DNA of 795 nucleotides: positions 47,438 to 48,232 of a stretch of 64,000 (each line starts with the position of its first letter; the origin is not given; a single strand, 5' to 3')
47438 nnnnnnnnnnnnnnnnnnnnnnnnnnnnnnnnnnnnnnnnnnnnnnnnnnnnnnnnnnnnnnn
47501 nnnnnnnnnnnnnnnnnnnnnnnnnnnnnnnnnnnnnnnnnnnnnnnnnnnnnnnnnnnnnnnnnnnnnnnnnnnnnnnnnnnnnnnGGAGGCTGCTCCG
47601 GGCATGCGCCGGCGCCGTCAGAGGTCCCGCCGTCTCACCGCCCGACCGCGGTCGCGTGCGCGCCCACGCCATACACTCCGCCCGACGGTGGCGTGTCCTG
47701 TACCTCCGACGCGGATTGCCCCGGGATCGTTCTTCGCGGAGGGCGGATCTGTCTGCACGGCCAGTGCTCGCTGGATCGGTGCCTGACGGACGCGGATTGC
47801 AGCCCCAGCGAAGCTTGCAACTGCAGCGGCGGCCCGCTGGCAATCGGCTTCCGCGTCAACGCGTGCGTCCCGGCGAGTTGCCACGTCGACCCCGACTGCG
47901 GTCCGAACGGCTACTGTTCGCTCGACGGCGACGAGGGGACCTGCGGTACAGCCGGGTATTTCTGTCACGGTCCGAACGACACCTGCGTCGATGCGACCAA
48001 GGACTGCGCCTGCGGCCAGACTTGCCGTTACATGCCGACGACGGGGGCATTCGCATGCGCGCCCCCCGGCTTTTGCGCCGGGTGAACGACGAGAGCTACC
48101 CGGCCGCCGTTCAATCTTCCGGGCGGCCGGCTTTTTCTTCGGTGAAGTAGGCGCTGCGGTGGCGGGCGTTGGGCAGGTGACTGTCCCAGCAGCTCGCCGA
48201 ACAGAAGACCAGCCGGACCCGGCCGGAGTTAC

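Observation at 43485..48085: Three paralogous 22-cysteine lipoproteins interleaved with a MauG/CCP-like di-haem lipoprotein, behind a membrane-fused TlpA thioredoxin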

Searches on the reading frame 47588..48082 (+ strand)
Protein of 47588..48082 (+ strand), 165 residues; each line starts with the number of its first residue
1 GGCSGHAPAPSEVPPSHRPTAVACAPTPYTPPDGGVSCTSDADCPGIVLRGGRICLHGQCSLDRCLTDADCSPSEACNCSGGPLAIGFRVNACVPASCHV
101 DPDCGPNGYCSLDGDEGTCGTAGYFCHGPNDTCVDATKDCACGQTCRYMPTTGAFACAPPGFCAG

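Call 26: find_homologous_proteins(query=A4, max_evalue=0.001)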
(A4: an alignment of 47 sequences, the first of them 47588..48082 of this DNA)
Query A4 (47 sequences) (165 aa, profile of the alignment): 1550 proteins with E <= 0.001 among 6393 candidates; the best 120 are listed.
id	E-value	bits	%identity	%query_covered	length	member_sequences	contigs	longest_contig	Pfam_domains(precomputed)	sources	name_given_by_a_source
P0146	4.5e-46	174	37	86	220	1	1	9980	-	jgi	jgi:hypothetical protein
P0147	7.0e-46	174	38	91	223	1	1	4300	-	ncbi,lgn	-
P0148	8.6e-46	174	43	78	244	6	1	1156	-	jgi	jgi:hypothetical protein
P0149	8.9e-46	174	40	88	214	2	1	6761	-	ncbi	-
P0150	1.9e-45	172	38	91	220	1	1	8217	-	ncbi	-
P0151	5.0e-45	171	39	96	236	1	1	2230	-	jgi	jgi:hypothetical protein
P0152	5.7e-45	171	38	96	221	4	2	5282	-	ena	-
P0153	1.5e-44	170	40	92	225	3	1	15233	-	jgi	jgi:hypothetical protein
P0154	1.6e-44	169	41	81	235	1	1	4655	-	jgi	jgi:hypothetical protein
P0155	2.1e-44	169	38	90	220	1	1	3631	-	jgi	jgi:hypothetical protein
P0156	2.9e-44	169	34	96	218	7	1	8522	-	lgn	-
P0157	3.1e-44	169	36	65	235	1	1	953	-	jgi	jgi:Cys-rich repeat protein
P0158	4.0e-44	168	34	92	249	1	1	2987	-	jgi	jgi:hypothetical protein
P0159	4.7e-44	168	35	72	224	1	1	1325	-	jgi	jgi:hypothetical protein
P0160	6.8e-44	167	35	87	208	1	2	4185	-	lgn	-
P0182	9.7e-43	164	35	94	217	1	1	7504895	-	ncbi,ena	-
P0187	1.5e-42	163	33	90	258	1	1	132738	-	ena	-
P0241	4.0e-41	158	31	87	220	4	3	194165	-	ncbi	-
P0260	2.2e-40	156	38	89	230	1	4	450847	-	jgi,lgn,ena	-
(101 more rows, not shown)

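Call 33: predict_structure(alignment_id=A5)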
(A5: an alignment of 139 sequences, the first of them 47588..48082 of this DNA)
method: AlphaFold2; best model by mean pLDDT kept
length: 165 residues; sequences in the alignment: 139
mean_pLDDT: 86.4   pTM: 0.80
mean pLDDT of the five models: 86.4, 86.1, 85.1, 84.8, 84.6
residues with pLDDT >= 90: 103; 70-90: 37; 50-70: 24; < 50: 1
segments of 3 or more residues with pLDDT < 50: none
pLDDT, mean of each block of 10 residues (from residue 1): 73 93 86 81 80 90 94 94 70 95 96 73 92 94 91 92 62
secondary structure, 60 per line:
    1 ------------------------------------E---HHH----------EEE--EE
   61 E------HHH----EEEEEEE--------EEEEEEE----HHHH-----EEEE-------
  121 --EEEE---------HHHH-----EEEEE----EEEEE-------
elements in order: E54-56 E59-61 E75-81 E90-96 H101-104 E110-113 E123-126 H136-139 E145-149 E154-158

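Call 37: fold_search(model_id=the predicted structure, library=pdb)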
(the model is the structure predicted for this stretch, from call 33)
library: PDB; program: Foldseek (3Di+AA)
matches with E <= 10: 30; with E <= 0.001: 0
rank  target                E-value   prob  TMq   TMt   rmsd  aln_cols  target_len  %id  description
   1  5ihl_D                2.0e+00  0.02  0.16  0.16  13.0       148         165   15  STRUCTURE OF THE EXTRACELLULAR DOMAIN OF THE CD40 IN COMPLEX WITH 3H56-5 DAB (released 2016-06-01)
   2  7on8                  2.7e+00  0.02  0.13  0.09  11.8       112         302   12  Crystal structure of the computationally designed SAKe6AR protein (released 2022-12-14)
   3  4xmb                  3.7e+00  0.02  0.13  0.09  13.9        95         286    8  Crystal structure of 2,2'-(naphthalene-1,4-diylbis(((4-methoxyphenyl)sulfonyl)azanediyl))diacetamide bound to human Keap (released 2015-09-30)
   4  8rbh_A                3.9e+00  0.01  0.12  0.08  11.9       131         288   13  Crystal structure of the kelch domain of human KLHL12 in complex with PEF1 peptide (released 2024-12-11)
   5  9j7g_C                4.7e+00  0.01  0.13  0.09  13.5        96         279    9  Crystal strcuture of Keap1_compound_8 (released 2025-06-25)
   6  8pjx                  4.7e+00  0.01  0.13  0.09  11.3       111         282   12  Crystal structure of the computationally designed SAKe6FR protein (released 2024-07-10)
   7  6v7o_A                5.0e+00  0.01  0.12  0.09  12.5       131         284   12  Structural Elucidation of Peptide Binding to KLHL-12, a Substrate Specific Adapter Protein in a Cul3-Ring E3 Ligase Co (released 2020-02-19)
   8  4n1b_B                5.3e+00  0.01  0.17  0.12  15.6       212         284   11  STRUCTURE OF KEAP1 KELCH DOMAIN WITH(1S,2R)-2-[(1S)-1-[(1-oxo-2,3-dihydro-1H-isoindol-2-Yl)methyl]-1,2,3,4-tetrahydroi (released 2014-02-19)
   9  4c8v_B                5.6e+00  0.01  0.13  0.18  10.7       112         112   15  Xenopus RSPO2 Fu1-Fu2 crystal form I (released 2013-11-20)
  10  6ttk_D                6.0e+00  0.01  0.12  0.08  13.1        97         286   12  Crystal structure of the kelch domain of human KLHL12 in complex with DVL1 peptide (released 2020-02-12)
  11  8pkx_A                6.0e+00  0.01  0.11  0.07  14.2        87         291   10  Kelch domain of KEAP1 in complex with a ortho-dimethylbenzene linked cyclic peptide 11 (ortho-WRCNPETaEC). (released 2023-11-15)
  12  5wfv_B                6.3e+00  0.01  0.13  0.09  13.9        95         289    9  Kelch domain of human Keap1 bound to Nrf2 ETGE peptide (released 2018-09-19)
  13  9oti_O                6.3e+00  0.01  0.14  0.10   9.2        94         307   14  GATOR2 complex bound to arginine sensor CASTOR1 (released 2025-10-01)
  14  6lrz                  6.3e+00  0.01  0.17  0.11  15.3       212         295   11  Crystal structure of Keap1 in complex with dimethyl fumarate (DMF) (released 2020-08-05)
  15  7tdz_E                6.7e+00  0.01  0.14  0.09  10.6        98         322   13  Cryo-EM model of protomer of the cytoplasmic ring of the nuclear pore complex from Xenopus laevis (released 2022-06-22)
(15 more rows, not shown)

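Call 46: find_encoding_contigs(protein=P0182, flank=6000, max_places=2)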
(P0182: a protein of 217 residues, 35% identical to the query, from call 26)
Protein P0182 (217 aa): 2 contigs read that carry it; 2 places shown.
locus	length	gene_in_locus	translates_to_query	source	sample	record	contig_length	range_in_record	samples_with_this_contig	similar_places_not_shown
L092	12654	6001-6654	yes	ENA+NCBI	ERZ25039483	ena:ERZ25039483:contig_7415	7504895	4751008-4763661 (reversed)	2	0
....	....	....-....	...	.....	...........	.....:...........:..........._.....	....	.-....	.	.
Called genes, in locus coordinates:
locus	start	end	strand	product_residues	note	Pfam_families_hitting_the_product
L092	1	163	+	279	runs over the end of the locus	PF04085:MreC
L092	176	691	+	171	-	-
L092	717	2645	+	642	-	PF03717:PBP_dimer, PF00905:Transpeptidase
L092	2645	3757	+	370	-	PF01098:FTSW_RODA_SPOVE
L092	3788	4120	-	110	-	PF00085:Thioredoxin, PF13098:Thioredoxin_2 (weak)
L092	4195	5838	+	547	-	PF00005:ABC_tran, PF03193:RsgA_GTPase (faint), PF13191:AAA_16 (faint), PF13555:AAA_29 (faint), PF13304:AAA_21 (faint), PF13401:AAA_22 (faint), PF00005:ABC_tran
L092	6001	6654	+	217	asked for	-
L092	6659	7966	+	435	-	PF13442:Cytochrome_CBB3 (faint), PF00034:Cytochrom_C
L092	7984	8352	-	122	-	PF03819:MazG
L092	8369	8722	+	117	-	PF00355:Rieske, PF13806:Rieske_2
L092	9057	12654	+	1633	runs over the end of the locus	PF01833:TIG (faint), PF14734:DUF4469 (weak)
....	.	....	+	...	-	?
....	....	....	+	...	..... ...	-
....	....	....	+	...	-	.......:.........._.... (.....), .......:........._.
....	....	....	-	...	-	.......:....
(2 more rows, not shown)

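Call 50: search_protein_families(library=ncbifam, alignment_id=A5, max_evalue=0.01)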
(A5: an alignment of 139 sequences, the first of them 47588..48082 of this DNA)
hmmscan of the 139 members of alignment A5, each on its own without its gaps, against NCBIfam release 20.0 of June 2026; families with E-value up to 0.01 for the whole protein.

A. member 1, window:47588-48082:+ (165 aa): 0 families

B. families by the number of members that match (of 139 scanned): 10 families
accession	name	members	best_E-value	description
TIGR04201.1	Myxo_Cys_RPT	47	6e-10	Cys-rich repeat-containing protein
NF038329.2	gly_rich_SclB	2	0.0002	LPXTG-anchored collagen-like adhesin Scl2/SclB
NF038330.1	adhesin_SclA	2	0.0055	LPXTG-anchored collagen-like adhesin Scl1/SclA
NF008991.0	PRK12334.2-3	1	0.0015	nucleoside triphosphate pyrophosphohydrolase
NF046116.1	adhesin_Lcl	1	0.0032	collagen-like adhesin Lcl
NF033216.1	lipo_YgdI_YgdR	1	0.0038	YgdI/YgdR family lipoprotein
NF047847.2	SS_mature_LptM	1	0.0041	LPS translocon maturation chaperone LptM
NF038253.1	GBS_IgA_bnd_BAC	1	0.0041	IgA Fc-binding protein BAC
NF037973.1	metallo_SslE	1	0.0054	lipoprotein metalloprotease SslE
NF008084.0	PRK10819.1-5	1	0.0096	TonB system transport protein TonB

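Call 51: search_protein_families(library=pfam, alignment_id=A5, max_evalue=0.01)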
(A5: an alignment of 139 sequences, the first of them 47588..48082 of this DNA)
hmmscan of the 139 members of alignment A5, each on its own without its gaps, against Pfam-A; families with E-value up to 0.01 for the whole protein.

A. member 1, window:47588-48082:+ (165 aa): 0 families

B. families by the number of members that match (of 139 scanned): 4 families
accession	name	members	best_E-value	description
PF04706.18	Dickkopf_N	8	0.0019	Dickkopf N-terminal cysteine-rich region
PF01391.23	Collagen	1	3.5e-05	Collagen triple helix repeat (20 copies)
PF00299.24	Squash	1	0.0026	Squash family serine protease inhibitor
PF02095.21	Extensin_1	1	0.0035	Extensin-like protein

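Call 52: find_encoding_contigs(protein=P0241, flank=5000, max_places=1)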
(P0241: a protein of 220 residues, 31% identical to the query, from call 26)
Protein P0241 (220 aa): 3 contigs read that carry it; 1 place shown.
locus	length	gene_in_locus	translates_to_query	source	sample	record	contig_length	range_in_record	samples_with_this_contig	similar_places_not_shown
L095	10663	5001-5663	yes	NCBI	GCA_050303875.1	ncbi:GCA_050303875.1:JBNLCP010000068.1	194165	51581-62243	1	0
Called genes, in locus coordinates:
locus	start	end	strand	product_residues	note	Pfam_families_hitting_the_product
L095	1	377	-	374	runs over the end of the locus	PF00924:MS_channel_2nd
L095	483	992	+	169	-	-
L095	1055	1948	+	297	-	PF08450:SGL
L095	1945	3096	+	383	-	PF00990:GGDEF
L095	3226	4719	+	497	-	PF14257:DUF4349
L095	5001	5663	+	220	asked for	-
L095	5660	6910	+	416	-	PF13442:Cytochrome_CBB3 (faint), PF00034:Cytochrom_C (faint)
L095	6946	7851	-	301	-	PF04402:SIMPL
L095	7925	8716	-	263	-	PF01171:ATP_bind_3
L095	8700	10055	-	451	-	PF00793:DAHP_synth_1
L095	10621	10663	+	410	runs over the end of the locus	PF05096:Glu_cyclase_2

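Call 53: find_encoding_contigs(protein=P0260, flank=5000, max_places=1)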
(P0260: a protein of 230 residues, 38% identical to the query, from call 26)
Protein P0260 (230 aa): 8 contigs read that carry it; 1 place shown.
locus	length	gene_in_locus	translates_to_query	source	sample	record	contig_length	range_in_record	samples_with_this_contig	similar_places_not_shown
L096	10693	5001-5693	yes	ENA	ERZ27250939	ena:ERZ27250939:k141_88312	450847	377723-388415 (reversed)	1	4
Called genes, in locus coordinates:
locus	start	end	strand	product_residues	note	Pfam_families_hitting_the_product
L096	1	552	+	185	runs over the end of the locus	PF00227:Proteasome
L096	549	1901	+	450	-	PF13191:AAA_16 (faint), PF00004:AAA (weak), PF07728:AAA_5 (faint), PF13401:AAA_22 (faint), PF07724:AAA_2, PF00004:AAA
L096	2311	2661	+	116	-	PF06291:Lambda_Bor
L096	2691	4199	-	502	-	PF10150:RNase_E_G, PF20833:RNase_E_G_Thio (weak)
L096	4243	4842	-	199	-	-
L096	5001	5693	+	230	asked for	-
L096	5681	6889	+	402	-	PF00034:Cytochrom_C (faint), PF13442:Cytochrome_CBB3 (faint)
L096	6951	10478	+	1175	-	PF02085:Cytochrom_CIII (faint), PF14522:Cytochrome_C7 (faint), PF14537:Cytochrom_c3_2 (faint)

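Call 54: find_encoding_contigs(protein=P0187, flank=5000, max_places=1)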
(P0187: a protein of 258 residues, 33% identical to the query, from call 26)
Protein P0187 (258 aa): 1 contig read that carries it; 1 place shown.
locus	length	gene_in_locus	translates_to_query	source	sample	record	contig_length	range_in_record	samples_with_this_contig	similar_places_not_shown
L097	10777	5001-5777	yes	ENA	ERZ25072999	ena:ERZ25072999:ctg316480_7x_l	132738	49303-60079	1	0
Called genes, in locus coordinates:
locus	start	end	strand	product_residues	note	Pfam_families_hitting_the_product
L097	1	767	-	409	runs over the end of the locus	-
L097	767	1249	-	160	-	PF00111:Fer2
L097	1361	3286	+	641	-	PF00069:Pkinase, PF07714:PK_Tyr_Ser-Thr, PF01636:APH (weak)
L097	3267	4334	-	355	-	PF01145:Band_7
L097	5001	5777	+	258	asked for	-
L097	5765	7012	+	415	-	PF00034:Cytochrom_C (faint), PF13442:Cytochrome_CBB3 (faint)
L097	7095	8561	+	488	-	-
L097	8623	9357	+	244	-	-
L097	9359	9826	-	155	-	PF14464:Prok-JAB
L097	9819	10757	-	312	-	PF00291:PALP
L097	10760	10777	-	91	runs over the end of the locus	PF02597:ThiS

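Call 60: search_protein_representatives(alignment_id=A5)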
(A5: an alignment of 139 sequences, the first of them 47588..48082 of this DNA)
Query: 139 sequences, 227 profile positions. Proteins with E-value up to 0.001 (for the whole library): 3335; up to 1e-10: 1923; up to 1e-30: 692. The best 150 are listed.
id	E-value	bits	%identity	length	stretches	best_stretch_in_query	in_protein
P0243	5.4e-64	232.4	-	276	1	14-225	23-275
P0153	1.3e-62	227.9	-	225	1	12-225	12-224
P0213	6.7e-62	225.5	-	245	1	11-225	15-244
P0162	3.8e-61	223.0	-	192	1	59-225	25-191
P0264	3.0e-59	216.9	-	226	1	12-225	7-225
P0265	3.5e-59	216.6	-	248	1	12-226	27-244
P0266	4.3e-59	216.4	-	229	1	13-225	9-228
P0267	1.6e-58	214.5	-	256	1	38-225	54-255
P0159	2.1e-58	214.1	-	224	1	10-225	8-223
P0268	5.1e-58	212.8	-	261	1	3-225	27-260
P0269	6.5e-57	209.2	-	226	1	12-225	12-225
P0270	8.2e-57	208.9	-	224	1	18-225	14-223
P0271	4.7e-56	206.4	-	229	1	9-225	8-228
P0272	5.0e-56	206.3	-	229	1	10-225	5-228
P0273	5.8e-56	206.1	-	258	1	53-225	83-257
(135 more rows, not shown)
